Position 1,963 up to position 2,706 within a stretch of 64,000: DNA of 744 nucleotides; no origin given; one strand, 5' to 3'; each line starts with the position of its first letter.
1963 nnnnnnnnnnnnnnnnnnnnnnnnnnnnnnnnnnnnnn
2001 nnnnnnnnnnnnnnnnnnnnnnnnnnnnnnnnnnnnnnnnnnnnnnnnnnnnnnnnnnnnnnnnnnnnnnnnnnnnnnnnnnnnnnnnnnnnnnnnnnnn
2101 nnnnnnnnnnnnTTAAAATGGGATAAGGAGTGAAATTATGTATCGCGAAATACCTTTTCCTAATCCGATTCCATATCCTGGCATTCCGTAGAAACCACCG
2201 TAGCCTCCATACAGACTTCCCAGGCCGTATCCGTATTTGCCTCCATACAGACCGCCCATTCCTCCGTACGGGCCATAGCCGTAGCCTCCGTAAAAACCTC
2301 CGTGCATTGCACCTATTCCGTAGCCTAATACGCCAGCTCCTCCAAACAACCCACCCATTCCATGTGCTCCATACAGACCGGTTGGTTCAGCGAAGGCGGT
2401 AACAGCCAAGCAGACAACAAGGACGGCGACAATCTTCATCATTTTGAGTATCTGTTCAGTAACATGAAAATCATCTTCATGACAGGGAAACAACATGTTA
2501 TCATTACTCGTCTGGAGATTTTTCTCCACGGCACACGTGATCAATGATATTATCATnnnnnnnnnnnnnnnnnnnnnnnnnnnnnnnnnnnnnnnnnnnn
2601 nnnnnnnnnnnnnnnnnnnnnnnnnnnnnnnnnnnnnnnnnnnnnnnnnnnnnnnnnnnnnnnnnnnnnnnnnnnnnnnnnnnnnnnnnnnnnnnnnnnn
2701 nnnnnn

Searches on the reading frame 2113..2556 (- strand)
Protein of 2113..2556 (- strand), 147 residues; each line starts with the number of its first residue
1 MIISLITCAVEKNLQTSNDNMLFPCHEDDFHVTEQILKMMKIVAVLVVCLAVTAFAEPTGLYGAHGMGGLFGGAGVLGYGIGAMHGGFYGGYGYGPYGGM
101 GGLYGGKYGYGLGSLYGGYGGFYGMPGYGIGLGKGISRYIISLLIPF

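Call 31: find_encoding_contigs(protein=window:2113-2556:-, flank=2000, max_places=4)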
Protein window:2113-2556:- (147 aa): no gene with exactly this product is on record in the collection.

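Call 65: search_protein_families(library=pfam, proteins=[window:2113-2556:-], max_evalue=0.01)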
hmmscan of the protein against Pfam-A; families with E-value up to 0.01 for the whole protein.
window:2113-2556:- (147 aa): 0 families
